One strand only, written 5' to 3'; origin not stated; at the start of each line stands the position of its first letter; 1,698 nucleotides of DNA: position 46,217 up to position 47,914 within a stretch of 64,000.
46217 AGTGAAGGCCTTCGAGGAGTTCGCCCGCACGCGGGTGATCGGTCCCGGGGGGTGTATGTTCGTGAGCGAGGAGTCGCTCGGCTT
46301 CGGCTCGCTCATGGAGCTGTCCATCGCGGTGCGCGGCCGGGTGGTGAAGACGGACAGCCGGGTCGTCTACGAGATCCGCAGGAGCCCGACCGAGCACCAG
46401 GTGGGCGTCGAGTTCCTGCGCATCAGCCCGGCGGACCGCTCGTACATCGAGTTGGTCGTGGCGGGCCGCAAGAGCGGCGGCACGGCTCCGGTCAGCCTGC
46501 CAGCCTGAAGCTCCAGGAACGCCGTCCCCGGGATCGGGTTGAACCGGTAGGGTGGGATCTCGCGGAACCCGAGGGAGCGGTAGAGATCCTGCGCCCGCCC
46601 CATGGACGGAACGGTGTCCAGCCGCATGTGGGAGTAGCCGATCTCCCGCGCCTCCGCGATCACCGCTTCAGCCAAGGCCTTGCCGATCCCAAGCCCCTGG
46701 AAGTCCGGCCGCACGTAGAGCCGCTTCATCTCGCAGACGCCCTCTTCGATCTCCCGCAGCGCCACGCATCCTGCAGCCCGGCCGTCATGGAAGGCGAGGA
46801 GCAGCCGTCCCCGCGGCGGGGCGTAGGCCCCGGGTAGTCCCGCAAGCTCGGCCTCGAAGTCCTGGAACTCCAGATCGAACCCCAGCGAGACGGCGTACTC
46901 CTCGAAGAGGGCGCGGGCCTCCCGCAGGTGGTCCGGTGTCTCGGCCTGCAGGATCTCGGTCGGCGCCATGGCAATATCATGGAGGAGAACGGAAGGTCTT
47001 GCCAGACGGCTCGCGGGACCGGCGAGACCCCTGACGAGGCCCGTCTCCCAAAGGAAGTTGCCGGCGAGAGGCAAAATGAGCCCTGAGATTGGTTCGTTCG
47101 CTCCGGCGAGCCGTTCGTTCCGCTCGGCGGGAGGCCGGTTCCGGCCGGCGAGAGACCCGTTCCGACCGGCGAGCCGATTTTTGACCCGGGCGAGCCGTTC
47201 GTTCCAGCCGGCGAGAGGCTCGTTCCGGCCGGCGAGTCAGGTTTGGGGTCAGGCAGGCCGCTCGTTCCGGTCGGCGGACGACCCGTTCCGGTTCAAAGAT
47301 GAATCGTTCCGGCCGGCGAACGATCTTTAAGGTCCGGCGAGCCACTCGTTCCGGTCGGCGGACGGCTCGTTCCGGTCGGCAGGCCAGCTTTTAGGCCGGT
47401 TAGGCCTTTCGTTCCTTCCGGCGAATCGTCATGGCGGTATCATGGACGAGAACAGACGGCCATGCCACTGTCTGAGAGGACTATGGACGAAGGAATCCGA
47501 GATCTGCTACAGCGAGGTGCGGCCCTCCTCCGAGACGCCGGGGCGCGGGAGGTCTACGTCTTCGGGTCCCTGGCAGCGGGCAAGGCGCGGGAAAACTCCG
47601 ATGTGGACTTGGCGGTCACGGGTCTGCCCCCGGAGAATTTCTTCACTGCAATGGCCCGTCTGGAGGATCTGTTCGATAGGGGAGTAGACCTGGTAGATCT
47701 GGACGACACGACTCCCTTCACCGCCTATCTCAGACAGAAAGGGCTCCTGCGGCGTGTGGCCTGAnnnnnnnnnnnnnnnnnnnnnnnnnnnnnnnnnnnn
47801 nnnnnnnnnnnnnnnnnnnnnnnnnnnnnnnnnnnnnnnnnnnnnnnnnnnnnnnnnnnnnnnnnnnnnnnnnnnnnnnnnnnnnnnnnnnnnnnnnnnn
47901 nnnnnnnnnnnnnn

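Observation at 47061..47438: Seventeen copies of an exactly 21-bp tandem repeat (iteron-like) in a divergent promoter region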

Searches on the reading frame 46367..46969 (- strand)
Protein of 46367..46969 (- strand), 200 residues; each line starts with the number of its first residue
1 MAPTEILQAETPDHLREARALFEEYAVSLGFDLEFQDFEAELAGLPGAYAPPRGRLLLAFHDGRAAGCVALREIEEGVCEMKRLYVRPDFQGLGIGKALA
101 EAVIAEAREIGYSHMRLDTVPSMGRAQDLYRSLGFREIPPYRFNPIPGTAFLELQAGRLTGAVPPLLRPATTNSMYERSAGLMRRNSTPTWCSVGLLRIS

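Call 8: search_protein_families(library=pfam, proteins=[window:46367-46969:-], max_evalue=0.01)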
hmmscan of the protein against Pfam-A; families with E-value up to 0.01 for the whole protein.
window:46367-46969:- (200 aa): 7 families
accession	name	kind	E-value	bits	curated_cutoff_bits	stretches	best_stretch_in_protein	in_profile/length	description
PF00583.31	Acetyltransf_1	-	1.9e-19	70.5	20.7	1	41-135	27-116/116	Acetyltransferase (GNAT) family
PF13508.13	Acetyltransf_7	-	8.4e-16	58.6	27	1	53-137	2-84/84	Acetyltransferase (GNAT) domain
PF13673.13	Acetyltransf_10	-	2.2e-12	47.5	23.6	1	55-139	32-111/128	Acetyltransferase (GNAT) domain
PF08445.16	FR47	-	1.2e-07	32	22.1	1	77-138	20-80/86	FR47-like protein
PF14542.12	Acetyltransf_CG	-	8e-06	26.3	30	1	63-112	9-58/80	GCN5-related N-acetyl-transferase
PF13480.13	Acetyltransf_6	-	0.0042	17.7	22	1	14-117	30-134/143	Acetyltransferase (GNAT) domain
PF13302.13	Acetyltransf_3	-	0.0067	17.6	25.4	1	60-136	60-138/138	Acetyltransferase (GNAT) domain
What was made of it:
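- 46367..46969 (-): GNAT acetyltransferase gene, a flanking gene and not part of the element. The start at 46969 is confirmed. Orthologs end after about 158 aa, whereas this ORF runs 200 aa. Pfam PF00583, E = 1.9e-19 (call 8).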

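Call 13: find_encoding_contigs(protein=window:46367-46969:-, flank=6000, max_places=10)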
Protein window:46367-46969:- (200 aa): no gene with exactly this product is on record in the collection.

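Call 53: find_homologous_proteins(query=window:46367-46969:-, max_evalue=1e-20)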
Query window:46367-46969:- (200 aa): 7993 proteins with E <= 1e-20 among 8000 candidates; the best 120 are listed.
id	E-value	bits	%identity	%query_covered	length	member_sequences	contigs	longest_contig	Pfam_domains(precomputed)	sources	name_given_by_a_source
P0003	2.6e-86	306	92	78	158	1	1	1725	PF13673.14,PF13508.14,PF00583.32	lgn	-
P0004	6.0e-86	305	90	78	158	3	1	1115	PF13673.14,PF13508.14,PF00583.32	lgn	-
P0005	4.4e-85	302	89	78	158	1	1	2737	PF13673.14,PF13508.14,PF08445.17,PF00583.32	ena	-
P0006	9.6e-85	301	88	78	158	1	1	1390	PF13673.14,PF13508.14,PF00583.32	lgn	-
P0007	3.2e-83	296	88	78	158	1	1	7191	PF13673.14,PF13508.14,PF08445.17,PF00583.32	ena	-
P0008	3.4e-83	296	88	78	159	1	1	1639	PF13673.14,PF13508.14,PF08445.17,PF00583.32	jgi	jgi:putative acetyltransferase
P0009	4.5e-83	296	86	78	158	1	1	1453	PF13673.14,PF13508.14,PF08445.17,PF00583.32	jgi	jgi:putative acetyltransferase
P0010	4.8e-83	296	90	78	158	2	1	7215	PF13673.14,PF13508.14,PF08445.17,PF00583.32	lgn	-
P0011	9.2e-83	295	88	78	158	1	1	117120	PF13673.14,PF13508.14,PF08445.17,PF00583.32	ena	-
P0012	6.3e-82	292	89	75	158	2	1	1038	PF13673.14,PF13508.14,PF08445.17,PF00583.32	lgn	-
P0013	8.6e-82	292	58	90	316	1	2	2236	PF13673.14,PF13508.14,PF21926.3,PF08445.17,PF14542.13,PF00583.32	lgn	-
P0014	1.2e-80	288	86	78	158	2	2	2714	PF13673.14,PF13508.14,PF08445.17,PF00583.32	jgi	jgi:putative acetyltransferase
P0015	1.5e-80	288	85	78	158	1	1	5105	PF13673.14,PF13508.14,PF08445.17,PF00583.32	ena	-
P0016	1.0e-79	285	87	75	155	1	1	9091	PF13673.14,PF13508.14,PF08445.17,PF00583.32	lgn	-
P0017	1.5e-79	284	56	90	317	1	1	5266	PF13673.14,PF13302.14,PF13508.14,PF21926.3,PF08445.17,PF14542.13,PF00583.32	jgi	jgi:carbonic anhydrase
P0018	1.9e-79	284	82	79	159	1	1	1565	PF13673.14,PF13508.14,PF08445.17,PF00583.32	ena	-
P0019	9.8e-79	282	87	75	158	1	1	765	PF13673.14,PF13508.14,PF08445.17,PF00583.32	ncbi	-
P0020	2.2e-78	280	83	78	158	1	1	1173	PF13673.14,PF13508.14,PF08445.17,PF00583.32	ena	-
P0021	7.5e-78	279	85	76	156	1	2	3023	PF13673.14,PF13508.14,PF08445.17,PF00583.32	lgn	-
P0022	7.6e-78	279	83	77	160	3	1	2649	PF13673.14,PF13508.14,PF08445.17,PF00583.32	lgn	-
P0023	1.2e-77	278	85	78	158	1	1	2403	PF13673.14,PF13508.14,PF08445.17,PF00583.32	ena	-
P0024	2.2e-76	274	86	75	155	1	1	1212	PF13673.14,PF13508.14,PF08445.17,PF00583.32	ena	-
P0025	1.2e-75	272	81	75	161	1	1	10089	PF13673.14,PF13508.14,PF00583.32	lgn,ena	-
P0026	4.6e-75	270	81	76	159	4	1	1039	PF13673.14,PF13508.14,PF08445.17,PF00583.32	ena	-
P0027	2.6e-74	267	79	76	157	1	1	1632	PF13673.14,PF13508.14,PF08445.17,PF00583.32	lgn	-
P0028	6.6e-74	266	80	77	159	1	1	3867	PF13673.14,PF13508.14,PF08445.17,PF00583.32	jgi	jgi:putative acetyltransferase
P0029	2.8e-73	264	80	76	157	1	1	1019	PF13673.14,PF13508.14,PF00583.32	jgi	jgi:ribosomal protein S18 acetylase RimI-like enzyme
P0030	3.9e-73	263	81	76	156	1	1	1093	PF13673.14,PF13508.14,PF08445.17,PF00583.32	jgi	-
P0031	7.8e-73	262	80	76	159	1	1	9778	PF13673.14,PF13508.14,PF08445.17,PF14542.13,PF00583.32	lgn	-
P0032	1.3e-72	262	79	75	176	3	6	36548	PF13673.14,PF13508.14,PF08445.17,PF00583.32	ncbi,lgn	-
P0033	2.2e-72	261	81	75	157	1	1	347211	PF13673.14,PF13508.14,PF00583.32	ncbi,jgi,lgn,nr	ncbi:MAG TPA: GNAT family N-acetyltransferase [Thermoanaerobaculia bacterium]|jgi:ribosomal protein 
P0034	4.9e-72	260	78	76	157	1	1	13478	PF13673.14,PF13508.14,PF08445.17,PF00583.32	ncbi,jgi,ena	ncbi:MAG TPA: GNAT family N-acetyltransferase [Thermoanaerobaculia bacterium]|jgi:carbonic anhydrase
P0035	5.1e-72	260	78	76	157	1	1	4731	PF13673.14,PF13508.14,PF00583.32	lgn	-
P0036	6.5e-72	259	71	88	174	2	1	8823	PF13673.14,PF13508.14,PF00583.32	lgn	-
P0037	1.2e-71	258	78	76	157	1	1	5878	PF13673.14,PF13508.14,PF08445.17,PF00583.32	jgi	jgi:GNAT superfamily N-acetyltransferase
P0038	1.3e-71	258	76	80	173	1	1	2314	PF13673.14,PF13508.14,PF00583.32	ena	-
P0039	1.9e-71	258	71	88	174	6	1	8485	PF13673.14,PF13508.14,PF00583.32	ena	-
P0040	2.6e-71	257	80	75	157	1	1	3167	PF13673.14,PF13508.14,PF08445.17,PF00583.32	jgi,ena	-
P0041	2.6e-71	257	78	77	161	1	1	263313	PF13673.14,PF13508.14,PF00583.32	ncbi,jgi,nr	ncbi:MAG: hypothetical protein QOF89_2404 [Acidobacteriota bacterium]|jgi:carbonic anhydrase|nr:hypo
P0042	3.3e-71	257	77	78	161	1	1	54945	PF13673.14,PF13508.14,PF08445.17,PF00583.32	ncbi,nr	ncbi:MAG TPA: GNAT family N-acetyltransferase [Thermoanaerobaculia bacterium]|nr:GNAT family N-acety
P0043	4.0e-71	257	72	85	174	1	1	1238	PF13673.14,PF13508.14,PF08445.17,PF00583.32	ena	-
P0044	5.1e-71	256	80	75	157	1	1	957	PF13673.14,PF13508.14,PF00583.32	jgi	jgi:putative acetyltransferase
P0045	6.4e-71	256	77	79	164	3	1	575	PF13673.14,PF13508.14,PF00583.32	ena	-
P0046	4.1e-70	253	77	78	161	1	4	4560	PF13673.14,PF13508.14,PF00583.32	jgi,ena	-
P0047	4.4e-70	253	78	77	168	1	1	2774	PF13673.14,PF13508.14,PF00583.32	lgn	-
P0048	4.9e-70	253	79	78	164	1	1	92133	PF13673.14,PF13508.14,PF00583.32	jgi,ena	-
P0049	6.2e-70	253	78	77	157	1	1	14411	PF13673.14,PF13508.14,PF00583.32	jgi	jgi:putative acetyltransferase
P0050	7.8e-70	253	78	78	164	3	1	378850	PF13673.14,PF13508.14,PF00583.32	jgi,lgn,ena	-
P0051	1.1e-69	252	76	76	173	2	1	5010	PF13673.14,PF13508.14,PF00583.32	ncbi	ncbi:MAG TPA: GNAT family N-acetyltransferase [Thermoanaerobaculia bacterium]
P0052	1.4e-69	252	77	75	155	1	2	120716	PF13673.14,PF13508.14,PF08445.17,PF00583.32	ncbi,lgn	-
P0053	1.8e-69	251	77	78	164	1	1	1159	PF13673.14,PF13508.14,PF00583.32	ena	-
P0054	2.0e-69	251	75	76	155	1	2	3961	PF13673.14,PF13508.14,PF08445.17,PF00583.32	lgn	-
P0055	2.7e-69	251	76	75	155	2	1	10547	PF13673.14,PF13508.14,PF08445.17,PF00583.32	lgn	-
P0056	2.7e-69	251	77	76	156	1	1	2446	PF13673.14,PF13508.14,PF08445.17,PF00583.32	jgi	-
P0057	2.8e-69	251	77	77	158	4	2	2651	PF13673.14,PF13508.14,PF00583.32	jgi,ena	jgi:ribosomal protein S18 acetylase RimI-like enzyme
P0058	3.7e-69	250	79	75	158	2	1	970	PF13673.14,PF13508.14,PF08445.17,PF00583.32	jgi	jgi:ribosomal protein S18 acetylase RimI-like enzyme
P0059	4.2e-69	250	74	80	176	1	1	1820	PF13673.14,PF13508.14,PF08445.17,PF00583.32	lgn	-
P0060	4.7e-69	250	75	81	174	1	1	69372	PF13673.14,PF13508.14,PF00583.32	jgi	jgi:ribosomal protein S18 acetylase RimI-like enzyme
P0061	5.9e-69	250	69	88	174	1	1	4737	PF13673.14,PF13508.14,PF08445.17,PF00583.32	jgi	jgi:ribosomal protein S18 acetylase RimI-like enzyme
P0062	7.4e-69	249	74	81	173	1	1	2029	PF13673.14,PF13508.14,PF00583.32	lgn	-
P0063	7.6e-69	249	75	77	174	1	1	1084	PF13673.14,PF13508.14,PF08445.17,PF00583.32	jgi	jgi:ribosomal protein S18 acetylase RimI-like enzyme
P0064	9.4e-69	249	77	77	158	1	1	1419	PF13673.14,PF13508.14,PF00583.32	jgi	jgi:putative acetyltransferase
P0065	1.0e-68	249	75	76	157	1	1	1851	PF13673.14,PF13508.14,PF08445.17,PF00583.32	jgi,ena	-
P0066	1.2e-68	249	69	88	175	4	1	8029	PF13673.14,PF13508.14,PF08445.17,PF00583.32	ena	-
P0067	1.4e-68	248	70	88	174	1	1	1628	PF13673.14,PF13508.14,PF08445.17,PF00583.32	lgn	-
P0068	1.4e-68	248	78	75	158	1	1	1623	PF13673.14,PF13508.14,PF00583.32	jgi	jgi:putative acetyltransferase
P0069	1.7e-68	248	77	76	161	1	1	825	PF13673.14,PF13508.14,PF00583.32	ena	-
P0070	1.9e-68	248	74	78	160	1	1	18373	PF13673.14,PF13508.14,PF08445.17,PF00583.32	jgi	jgi:putative acetyltransferase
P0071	2.2e-68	248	76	78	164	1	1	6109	PF13673.14,PF13508.14,PF00583.32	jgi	jgi:putative acetyltransferase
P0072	3.0e-68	247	75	76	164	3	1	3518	PF13673.14,PF13508.14,PF08445.17,PF00583.32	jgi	jgi:putative acetyltransferase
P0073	3.6e-68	247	77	75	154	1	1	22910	PF13673.14,PF13508.14,PF08445.17,PF14542.13,PF00583.32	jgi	jgi:putative acetyltransferase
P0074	3.8e-68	247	75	78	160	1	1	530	PF13673.14,PF13508.14,PF08445.17,PF00583.32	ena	-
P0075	4.1e-68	247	73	79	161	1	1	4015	PF13673.14,PF13508.14,PF00583.32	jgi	jgi:putative acetyltransferase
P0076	5.1e-68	247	74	76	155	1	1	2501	PF13673.14,PF13508.14,PF08445.17,PF00583.32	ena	-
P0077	7.2e-68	246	74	76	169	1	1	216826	PF13673.14,PF13508.14,PF00583.32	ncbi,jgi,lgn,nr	ncbi:MAG TPA: GNAT family N-acetyltransferase [Thermoanaerobaculia bacterium]|jgi:carbonic anhydrase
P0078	8.0e-68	246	73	81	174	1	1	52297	PF13673.14,PF13508.14,PF08445.17,PF00583.32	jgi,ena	jgi:ribosomal protein S18 acetylase RimI-like enzyme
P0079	1.0e-67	246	76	75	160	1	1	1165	PF13673.14,PF13508.14,PF00583.32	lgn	-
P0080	1.4e-67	245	76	75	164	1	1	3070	PF13673.14,PF13508.14,PF00583.32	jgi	jgi:ribosomal protein S18 acetylase RimI-like enzyme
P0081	1.5e-67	245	75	75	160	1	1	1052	PF13673.14,PF13508.14,PF00583.32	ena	-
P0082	1.5e-67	245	74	78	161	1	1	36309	PF13673.14,PF13508.14,PF00583.32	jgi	jgi:putative acetyltransferase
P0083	1.6e-67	245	75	75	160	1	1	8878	PF13673.14,PF13508.14,PF00583.32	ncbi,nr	ncbi:MAG TPA: GNAT family N-acetyltransferase [Thermoanaerobaculia bacterium]|nr:GNAT family N-acety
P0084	1.7e-67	245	75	76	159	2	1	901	PF13673.14,PF13508.14,PF08445.17,PF00583.32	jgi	jgi:GNAT superfamily N-acetyltransferase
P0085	1.7e-67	245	75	76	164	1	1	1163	PF13673.14,PF13508.14,PF00583.32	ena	-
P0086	2.0e-67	245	75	75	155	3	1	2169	PF13673.14,PF13508.14,PF08445.17,PF00583.32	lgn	-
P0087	2.4e-67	244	75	75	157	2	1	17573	PF13673.14,PF13508.14,PF08445.17,PF00583.32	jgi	jgi:putative acetyltransferase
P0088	4.1e-67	244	76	76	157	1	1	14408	PF13673.14,PF13508.14,PF08445.17,PF00583.32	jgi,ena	jgi:ribosomal protein S18 acetylase RimI-like enzyme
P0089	4.5e-67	244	76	76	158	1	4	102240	PF13673.14,PF13508.14,PF00583.32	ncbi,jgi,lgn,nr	ncbi:MAG: GNAT family N-acetyltransferase [Acidobacteria bacterium]|nr:GNAT family N-acetyltransfera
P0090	7.3e-67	243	76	75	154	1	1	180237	PF13673.14,PF13508.14,PF08445.17,PF00583.32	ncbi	ncbi:MAG: GNAT family N-acetyltransferase [Thermoanaerobaculia bacterium]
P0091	9.1e-67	243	75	76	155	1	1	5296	PF13673.14,PF13508.14,PF00583.32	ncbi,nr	ncbi:MAG TPA: GNAT family N-acetyltransferase [Thermoanaerobaculia bacterium]|nr:GNAT family N-acety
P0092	1.1e-66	242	75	76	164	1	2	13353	PF13673.14,PF13508.14,PF00583.32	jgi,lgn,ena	-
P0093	1.3e-66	242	67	88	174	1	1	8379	PF13673.14,PF13508.14,PF00583.32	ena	-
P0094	1.8e-66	242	75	78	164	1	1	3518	PF13673.14,PF13508.14,PF00583.32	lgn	-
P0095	2.2e-66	241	75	75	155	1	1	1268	PF13673.14,PF13508.14,PF08445.17,PF00583.32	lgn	-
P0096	2.3e-66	241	74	78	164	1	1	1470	PF13673.14,PF13508.14,PF00583.32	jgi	jgi:ribosomal protein S18 acetylase RimI-like enzyme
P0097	2.3e-66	241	73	77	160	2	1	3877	PF13673.14,PF13508.14,PF00583.32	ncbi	-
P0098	2.7e-66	241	74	78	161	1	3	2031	PF13673.14,PF13508.14,PF00583.32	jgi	jgi:putative acetyltransferase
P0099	2.9e-66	241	73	75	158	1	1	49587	PF13673.14,PF13508.14,PF08445.17,PF00583.32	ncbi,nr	ncbi:MAG TPA: GNAT family N-acetyltransferase [Thermoanaerobaculia bacterium]|nr:GNAT family N-acety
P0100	3.0e-66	241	72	80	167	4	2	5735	PF13673.14,PF13508.14,PF08445.17,PF00583.32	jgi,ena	-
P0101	3.0e-66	241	73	75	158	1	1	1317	PF13673.14,PF13508.14,PF08445.17,PF00583.32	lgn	-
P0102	4.5e-66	240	73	75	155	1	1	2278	PF13673.14,PF13508.14,PF08445.17,PF00583.32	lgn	-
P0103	5.8e-66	240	74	75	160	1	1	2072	PF13673.14,PF13508.14,PF00583.32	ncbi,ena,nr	ncbi:MAG TPA: GNAT family N-acetyltransferase [Thermoanaerobaculia bacterium]|nr:GNAT family N-acety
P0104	8.6e-66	239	75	75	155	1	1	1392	PF13673.14,PF13508.14,PF08445.17,PF14542.13,PF00583.32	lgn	-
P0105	1.3e-65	239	73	78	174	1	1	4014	PF13673.14,PF13508.14,PF00583.32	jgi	jgi:ribosomal protein S18 acetylase RimI-like enzyme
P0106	1.5e-65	239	74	76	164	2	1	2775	PF13673.14,PF13508.14,PF00583.32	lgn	-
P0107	1.6e-65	238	74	76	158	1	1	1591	PF13673.14,PF13508.14,PF00583.32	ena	-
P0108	2.5e-65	238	72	78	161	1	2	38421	PF13673.14,PF13508.14,PF00583.32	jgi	jgi:GNAT superfamily N-acetyltransferase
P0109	2.6e-65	238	73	76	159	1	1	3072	PF13673.14,PF13508.14,PF08445.17,PF00583.32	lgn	-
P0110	3.4e-65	237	75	76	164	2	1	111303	PF13673.14,PF13508.14,PF08445.17,PF00583.32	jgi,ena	-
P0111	3.5e-65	237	73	75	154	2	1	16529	PF13673.14,PF13508.14,PF08445.17,PF00583.32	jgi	jgi:putative acetyltransferase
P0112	4.6e-65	237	76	75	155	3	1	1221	PF13673.14,PF13508.14,PF08445.17,PF00583.32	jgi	jgi:putative acetyltransferase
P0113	8.0e-65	236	70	81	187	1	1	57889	PF13673.14,PF13480.14,PF13508.14,PF08445.17,PF00583.32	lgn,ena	-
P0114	9.5e-65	236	73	78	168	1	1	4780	PF13673.14,PF13508.14,PF00583.32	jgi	jgi:putative acetyltransferase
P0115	9.8e-65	236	73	75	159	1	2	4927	PF13673.14,PF13508.14,PF08445.17,PF00583.32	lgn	-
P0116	1.4e-64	235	73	76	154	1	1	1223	PF13673.14,PF13508.14,PF08445.17,PF14542.13,PF00583.32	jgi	-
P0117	3.3e-64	234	64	90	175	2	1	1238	PF13673.14,PF13508.14,PF00583.32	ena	-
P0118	6.2e-64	233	72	76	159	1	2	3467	PF13673.14,PF13508.14,PF08445.17,PF14542.13,PF00583.32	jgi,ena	-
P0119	6.7e-64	233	72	76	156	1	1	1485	PF13673.14,PF13508.14,PF08445.17,PF00583.32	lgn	-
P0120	7.1e-64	233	72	78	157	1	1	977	PF13673.14,PF13508.14,PF08445.17,PF00583.32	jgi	jgi:putative acetyltransferase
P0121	9.0e-64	233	71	78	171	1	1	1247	PF13673.14,PF13508.14,PF08445.17,PF14542.13,PF00583.32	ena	-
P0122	1.1e-63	232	73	77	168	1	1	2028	PF13673.14,PF13508.14,PF00583.32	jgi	jgi:ribosomal protein S18 acetylase RimI-like enzyme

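Call 54: find_encoding_contigs(protein=P0011, flank=5000, max_places=3)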
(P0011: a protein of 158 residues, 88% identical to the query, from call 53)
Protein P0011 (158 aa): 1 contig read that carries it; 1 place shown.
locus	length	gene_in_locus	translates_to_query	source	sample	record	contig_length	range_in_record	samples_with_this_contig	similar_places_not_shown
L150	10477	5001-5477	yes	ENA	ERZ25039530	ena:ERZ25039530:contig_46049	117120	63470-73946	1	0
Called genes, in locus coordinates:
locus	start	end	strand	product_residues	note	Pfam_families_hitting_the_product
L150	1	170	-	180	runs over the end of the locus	PF03994:DUF350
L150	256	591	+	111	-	PF01909:NTP_transf_2, PF18765:Polbeta (weak)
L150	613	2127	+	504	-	PF05977:MFS_3, PF07690:MFS_1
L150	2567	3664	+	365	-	PF11199:DUF2891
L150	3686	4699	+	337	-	PF12158:DUF3592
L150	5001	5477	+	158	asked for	PF00583:Acetyltransf_1, PF13673:Acetyltransf_10, PF13508:Acetyltransf_7, PF08445:FR47 (weak)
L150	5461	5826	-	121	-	PF07238:PilZ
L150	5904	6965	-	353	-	PF05118:Asp_Arg_Hydrox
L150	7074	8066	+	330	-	-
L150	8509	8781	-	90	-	PF04226:Transgly_assoc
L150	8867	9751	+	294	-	-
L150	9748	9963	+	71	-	-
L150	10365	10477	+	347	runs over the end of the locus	-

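Call 55: find_encoding_contigs(protein=P0010, flank=5000, max_places=3)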
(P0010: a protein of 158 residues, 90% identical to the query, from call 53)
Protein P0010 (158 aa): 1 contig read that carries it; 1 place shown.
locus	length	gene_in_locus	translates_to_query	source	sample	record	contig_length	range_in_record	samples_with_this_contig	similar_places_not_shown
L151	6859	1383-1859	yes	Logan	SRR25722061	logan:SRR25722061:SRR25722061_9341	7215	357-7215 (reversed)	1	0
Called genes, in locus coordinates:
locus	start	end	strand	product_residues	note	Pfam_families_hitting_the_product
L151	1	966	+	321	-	?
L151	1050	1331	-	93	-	PF01909:NTP_transf_2, PF18765:Polbeta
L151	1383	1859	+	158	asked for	PF00583:Acetyltransf_1, PF13673:Acetyltransf_10, PF13508:Acetyltransf_7, PF08445:FR47 (weak)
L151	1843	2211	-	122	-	PF07238:PilZ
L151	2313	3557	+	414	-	PF13472:Lipase_GDSL_2 (faint)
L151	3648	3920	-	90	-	PF04226:Transgly_assoc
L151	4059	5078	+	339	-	PF02517:Rce1-like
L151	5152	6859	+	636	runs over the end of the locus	-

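Call 56: find_encoding_contigs(protein=P0007, flank=5000, max_places=3)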
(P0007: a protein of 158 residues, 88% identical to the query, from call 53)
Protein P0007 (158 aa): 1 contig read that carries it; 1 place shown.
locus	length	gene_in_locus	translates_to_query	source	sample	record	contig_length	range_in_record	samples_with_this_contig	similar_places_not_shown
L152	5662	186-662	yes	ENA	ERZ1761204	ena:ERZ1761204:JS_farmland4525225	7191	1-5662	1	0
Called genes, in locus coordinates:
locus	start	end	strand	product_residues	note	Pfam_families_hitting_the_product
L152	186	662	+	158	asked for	PF00583:Acetyltransf_1, PF13673:Acetyltransf_10, PF13508:Acetyltransf_7, PF08445:FR47 (weak)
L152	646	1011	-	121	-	PF07238:PilZ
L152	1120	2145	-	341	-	PF05118:Asp_Arg_Hydrox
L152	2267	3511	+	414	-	-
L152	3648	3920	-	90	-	PF04226:Transgly_assoc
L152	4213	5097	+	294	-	PF02517:Rce1-like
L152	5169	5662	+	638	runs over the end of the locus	-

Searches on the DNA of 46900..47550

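Call 67: search_rna_families(source=window, start=46900, end=47550, threshold=evalue, max_evalue=1)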
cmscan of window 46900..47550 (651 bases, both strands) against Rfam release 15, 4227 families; matches with E-value up to 1: 0.
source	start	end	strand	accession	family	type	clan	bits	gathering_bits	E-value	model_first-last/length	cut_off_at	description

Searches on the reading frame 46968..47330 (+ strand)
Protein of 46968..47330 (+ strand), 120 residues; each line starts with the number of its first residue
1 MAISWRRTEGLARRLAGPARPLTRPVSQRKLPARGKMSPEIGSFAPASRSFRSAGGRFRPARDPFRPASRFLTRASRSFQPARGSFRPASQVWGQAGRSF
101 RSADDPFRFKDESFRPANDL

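Call 8: search_protein_families(library=pfam, proteins=[window:46968-47330:+], max_evalue=0.01)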
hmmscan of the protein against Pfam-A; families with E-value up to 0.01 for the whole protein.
window:46968-47330:+ (120 aa): 0 families

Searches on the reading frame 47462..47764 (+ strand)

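Call 8: search_protein_families(library=pfam, proteins=[window:47462-47764:+], max_evalue=0.01)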
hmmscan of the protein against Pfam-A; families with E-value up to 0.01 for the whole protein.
window:47462-47764:+ (100 aa): 3 families
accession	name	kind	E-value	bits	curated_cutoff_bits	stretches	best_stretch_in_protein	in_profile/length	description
PF18765.7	Polbeta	-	9.2e-12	45.4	26.9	1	30-86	15-76/93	Polymerase beta, Nucleotidyltransferase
PF01909.29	NTP_transf_2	-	1e-07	32.7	21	1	28-60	14-46/93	Nucleotidyltransferase domain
PF22600.2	MTPAP-like_central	-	0.0031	18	27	1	28-53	39-64/139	Poly(A) RNA polymerase, mitochondrial-like, central palm domain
